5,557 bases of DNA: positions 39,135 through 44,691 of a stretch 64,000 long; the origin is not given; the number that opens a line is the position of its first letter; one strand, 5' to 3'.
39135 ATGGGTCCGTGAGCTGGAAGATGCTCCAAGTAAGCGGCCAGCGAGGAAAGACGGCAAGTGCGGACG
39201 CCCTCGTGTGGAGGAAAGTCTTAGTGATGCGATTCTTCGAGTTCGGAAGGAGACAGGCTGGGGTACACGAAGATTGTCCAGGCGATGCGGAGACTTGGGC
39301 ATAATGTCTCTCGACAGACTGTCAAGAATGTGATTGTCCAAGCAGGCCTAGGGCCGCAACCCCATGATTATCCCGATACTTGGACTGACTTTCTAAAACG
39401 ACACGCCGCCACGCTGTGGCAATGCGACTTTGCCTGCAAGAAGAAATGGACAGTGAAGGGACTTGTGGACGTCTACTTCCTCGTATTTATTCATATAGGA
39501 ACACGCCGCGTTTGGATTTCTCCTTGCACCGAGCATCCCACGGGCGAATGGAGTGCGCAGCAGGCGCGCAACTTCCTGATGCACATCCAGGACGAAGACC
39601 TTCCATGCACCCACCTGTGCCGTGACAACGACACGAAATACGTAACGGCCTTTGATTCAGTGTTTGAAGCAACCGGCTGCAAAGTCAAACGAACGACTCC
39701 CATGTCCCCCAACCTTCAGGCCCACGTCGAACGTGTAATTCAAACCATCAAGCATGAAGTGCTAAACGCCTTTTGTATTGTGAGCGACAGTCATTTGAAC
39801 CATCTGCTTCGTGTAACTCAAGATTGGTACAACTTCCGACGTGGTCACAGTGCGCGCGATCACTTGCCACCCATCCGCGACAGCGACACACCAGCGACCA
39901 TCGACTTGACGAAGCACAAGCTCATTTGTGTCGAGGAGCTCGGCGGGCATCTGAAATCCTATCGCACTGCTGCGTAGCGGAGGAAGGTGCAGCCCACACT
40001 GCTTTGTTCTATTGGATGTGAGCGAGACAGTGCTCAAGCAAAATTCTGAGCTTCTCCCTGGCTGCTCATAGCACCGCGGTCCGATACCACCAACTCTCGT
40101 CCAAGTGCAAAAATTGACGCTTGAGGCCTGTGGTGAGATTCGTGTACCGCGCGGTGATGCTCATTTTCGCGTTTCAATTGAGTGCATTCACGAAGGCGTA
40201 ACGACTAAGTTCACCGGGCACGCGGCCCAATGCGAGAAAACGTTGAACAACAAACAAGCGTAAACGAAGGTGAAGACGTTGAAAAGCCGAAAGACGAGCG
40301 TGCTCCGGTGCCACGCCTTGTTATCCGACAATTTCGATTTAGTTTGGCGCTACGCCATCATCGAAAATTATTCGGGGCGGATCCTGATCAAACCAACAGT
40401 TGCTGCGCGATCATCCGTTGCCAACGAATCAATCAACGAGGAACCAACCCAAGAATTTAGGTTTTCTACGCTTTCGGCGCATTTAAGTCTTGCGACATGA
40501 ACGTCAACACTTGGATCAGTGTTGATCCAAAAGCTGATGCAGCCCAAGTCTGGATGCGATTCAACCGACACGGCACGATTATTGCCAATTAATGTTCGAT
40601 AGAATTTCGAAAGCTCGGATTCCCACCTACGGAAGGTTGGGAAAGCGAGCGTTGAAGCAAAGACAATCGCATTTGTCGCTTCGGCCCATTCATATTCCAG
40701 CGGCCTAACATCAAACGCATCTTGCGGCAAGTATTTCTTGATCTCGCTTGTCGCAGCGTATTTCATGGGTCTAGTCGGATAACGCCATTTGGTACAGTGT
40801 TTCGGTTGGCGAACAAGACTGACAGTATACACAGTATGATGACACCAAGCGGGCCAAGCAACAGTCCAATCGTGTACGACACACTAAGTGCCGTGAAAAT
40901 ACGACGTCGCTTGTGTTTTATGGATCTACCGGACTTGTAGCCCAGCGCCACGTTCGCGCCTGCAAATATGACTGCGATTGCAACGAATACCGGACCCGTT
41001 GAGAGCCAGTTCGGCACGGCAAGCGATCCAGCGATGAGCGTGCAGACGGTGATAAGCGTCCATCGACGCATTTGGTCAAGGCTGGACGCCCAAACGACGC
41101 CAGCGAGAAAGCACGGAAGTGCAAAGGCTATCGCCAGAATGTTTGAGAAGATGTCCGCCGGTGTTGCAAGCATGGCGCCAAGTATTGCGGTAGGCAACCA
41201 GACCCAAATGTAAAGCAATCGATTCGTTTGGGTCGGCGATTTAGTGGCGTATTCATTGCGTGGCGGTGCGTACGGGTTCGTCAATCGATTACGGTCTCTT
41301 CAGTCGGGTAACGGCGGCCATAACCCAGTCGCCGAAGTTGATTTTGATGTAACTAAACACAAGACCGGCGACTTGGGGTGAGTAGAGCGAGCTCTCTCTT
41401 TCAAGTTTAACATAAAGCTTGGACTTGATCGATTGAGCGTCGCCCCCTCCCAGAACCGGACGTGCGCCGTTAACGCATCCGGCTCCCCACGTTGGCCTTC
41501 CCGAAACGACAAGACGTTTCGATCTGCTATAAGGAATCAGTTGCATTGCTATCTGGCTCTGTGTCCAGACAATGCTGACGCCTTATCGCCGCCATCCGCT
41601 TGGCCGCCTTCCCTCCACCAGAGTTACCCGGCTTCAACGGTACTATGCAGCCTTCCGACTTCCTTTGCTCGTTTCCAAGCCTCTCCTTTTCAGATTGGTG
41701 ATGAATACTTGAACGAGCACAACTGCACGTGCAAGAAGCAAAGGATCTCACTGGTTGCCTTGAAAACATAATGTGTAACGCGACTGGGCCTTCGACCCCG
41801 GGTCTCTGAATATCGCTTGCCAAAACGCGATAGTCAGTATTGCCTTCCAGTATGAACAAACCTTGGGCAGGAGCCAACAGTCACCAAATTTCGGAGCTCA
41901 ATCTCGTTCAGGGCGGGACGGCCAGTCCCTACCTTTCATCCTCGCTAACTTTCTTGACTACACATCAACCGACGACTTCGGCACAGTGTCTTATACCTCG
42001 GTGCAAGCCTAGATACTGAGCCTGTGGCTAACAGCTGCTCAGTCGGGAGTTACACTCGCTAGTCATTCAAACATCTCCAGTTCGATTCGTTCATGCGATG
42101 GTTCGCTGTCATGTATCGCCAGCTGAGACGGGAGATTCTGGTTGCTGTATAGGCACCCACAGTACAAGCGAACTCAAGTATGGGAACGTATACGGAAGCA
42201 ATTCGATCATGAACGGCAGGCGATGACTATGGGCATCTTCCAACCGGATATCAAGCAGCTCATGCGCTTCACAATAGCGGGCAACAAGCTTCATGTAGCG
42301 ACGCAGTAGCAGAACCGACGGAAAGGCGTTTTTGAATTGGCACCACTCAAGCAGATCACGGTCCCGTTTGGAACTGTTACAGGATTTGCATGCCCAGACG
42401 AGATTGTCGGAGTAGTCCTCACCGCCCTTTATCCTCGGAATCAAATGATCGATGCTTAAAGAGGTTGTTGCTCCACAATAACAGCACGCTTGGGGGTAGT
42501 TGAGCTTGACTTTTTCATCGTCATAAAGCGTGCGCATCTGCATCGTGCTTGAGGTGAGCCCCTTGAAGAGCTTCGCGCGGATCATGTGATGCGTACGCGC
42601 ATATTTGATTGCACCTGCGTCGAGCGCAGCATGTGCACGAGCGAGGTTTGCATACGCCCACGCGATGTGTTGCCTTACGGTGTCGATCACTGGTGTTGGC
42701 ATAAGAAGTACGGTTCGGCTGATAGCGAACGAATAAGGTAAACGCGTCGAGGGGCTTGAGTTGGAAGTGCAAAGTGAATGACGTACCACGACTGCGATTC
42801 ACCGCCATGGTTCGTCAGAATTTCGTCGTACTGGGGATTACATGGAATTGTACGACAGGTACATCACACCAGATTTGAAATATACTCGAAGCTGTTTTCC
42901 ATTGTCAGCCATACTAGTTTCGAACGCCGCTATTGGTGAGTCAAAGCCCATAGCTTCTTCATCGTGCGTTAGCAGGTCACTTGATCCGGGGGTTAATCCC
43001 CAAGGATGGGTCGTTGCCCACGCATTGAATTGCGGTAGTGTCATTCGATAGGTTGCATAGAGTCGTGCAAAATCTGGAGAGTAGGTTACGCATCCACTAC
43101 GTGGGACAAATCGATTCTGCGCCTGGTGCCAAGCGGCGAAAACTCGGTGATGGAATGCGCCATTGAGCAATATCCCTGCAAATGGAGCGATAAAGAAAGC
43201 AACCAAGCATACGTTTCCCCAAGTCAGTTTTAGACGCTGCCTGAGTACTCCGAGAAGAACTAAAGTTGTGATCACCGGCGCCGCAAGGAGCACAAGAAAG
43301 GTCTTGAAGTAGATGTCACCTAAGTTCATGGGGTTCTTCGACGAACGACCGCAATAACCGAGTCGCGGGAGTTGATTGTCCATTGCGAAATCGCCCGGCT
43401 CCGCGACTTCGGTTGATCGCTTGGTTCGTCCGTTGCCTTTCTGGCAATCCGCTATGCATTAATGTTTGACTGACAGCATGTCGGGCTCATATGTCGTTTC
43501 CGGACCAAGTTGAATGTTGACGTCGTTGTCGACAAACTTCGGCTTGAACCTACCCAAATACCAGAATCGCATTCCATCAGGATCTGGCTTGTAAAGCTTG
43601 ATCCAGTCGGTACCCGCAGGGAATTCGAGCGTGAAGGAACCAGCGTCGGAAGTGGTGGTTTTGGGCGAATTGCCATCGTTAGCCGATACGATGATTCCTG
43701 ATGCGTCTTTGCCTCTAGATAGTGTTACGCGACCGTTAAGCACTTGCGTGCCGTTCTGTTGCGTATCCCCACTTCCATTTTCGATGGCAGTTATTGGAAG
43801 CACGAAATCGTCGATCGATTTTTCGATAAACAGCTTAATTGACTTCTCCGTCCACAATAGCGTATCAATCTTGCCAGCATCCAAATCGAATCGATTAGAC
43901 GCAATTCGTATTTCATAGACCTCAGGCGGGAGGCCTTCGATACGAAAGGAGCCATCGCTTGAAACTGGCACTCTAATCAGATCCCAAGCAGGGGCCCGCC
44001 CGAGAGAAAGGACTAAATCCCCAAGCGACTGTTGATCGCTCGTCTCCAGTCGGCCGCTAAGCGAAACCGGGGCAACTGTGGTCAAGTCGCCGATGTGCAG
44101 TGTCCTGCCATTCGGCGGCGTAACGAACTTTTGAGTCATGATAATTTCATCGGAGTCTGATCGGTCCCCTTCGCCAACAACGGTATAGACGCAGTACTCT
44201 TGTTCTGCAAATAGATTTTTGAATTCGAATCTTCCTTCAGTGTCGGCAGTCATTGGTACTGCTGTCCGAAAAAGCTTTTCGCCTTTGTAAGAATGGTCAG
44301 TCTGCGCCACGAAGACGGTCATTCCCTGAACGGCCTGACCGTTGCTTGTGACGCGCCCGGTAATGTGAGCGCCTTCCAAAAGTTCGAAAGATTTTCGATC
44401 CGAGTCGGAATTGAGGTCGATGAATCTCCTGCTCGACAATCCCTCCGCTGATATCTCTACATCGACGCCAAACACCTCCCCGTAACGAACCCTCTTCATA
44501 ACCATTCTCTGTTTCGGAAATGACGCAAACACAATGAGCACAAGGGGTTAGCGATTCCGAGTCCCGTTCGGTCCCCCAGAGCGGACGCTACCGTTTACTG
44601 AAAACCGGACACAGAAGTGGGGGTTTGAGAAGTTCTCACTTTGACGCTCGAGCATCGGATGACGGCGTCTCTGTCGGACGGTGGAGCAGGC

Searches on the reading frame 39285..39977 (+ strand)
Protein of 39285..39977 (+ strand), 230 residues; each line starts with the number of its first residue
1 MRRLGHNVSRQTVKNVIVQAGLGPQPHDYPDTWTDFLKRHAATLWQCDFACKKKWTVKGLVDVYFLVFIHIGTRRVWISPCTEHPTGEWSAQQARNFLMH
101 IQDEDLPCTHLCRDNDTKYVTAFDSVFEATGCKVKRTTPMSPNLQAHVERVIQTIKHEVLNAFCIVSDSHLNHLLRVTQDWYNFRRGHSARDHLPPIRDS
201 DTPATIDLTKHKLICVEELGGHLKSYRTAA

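Call 84: search_protein_families(library=pfam, proteins=[window:39285-39977:+], max_evalue=0.001)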
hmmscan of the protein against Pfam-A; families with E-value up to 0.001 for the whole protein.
window:39285-39977:+ (230 aa): 2 families
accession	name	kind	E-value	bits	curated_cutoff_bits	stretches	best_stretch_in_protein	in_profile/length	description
PF13683.12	rve_3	-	2e-09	37.5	26.5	1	131-196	2-67/67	Integrase core domain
PF00665.32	rve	-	0.00097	19.8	32.6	0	40-142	3-102/102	Integrase core domain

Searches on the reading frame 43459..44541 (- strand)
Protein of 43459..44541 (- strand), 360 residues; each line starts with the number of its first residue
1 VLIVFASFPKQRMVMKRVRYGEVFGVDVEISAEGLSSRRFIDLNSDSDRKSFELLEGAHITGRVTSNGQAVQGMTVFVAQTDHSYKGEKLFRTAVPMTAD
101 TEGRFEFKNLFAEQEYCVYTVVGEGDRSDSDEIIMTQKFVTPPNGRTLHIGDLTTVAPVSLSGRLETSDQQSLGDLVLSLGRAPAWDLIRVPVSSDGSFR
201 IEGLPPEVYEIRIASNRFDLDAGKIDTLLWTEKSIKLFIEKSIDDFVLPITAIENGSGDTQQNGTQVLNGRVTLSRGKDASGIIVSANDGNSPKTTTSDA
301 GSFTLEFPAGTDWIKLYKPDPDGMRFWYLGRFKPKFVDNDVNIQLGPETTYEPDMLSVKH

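Call 84: search_protein_families(library=pfam, proteins=[window:43459-44541:-], max_evalue=0.001)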
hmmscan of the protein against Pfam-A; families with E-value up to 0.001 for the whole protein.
window:43459-44541:- (360 aa): 3 families
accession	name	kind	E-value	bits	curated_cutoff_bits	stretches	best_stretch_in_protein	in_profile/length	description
PF13620.12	CarboxypepD_reg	-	1.9e-15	57.4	32.3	1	60-116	2-50/82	Carboxypeptidase regulatory-like domain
PF10670.15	DUF4198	-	0.00021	21.9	34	0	52-108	141-194/209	Domain of unknown function (DUF4198)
PF20598.4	DUF6795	-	0.00044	20.9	27.4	0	60-110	1-46/103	Domain of unknown function (DUF6795)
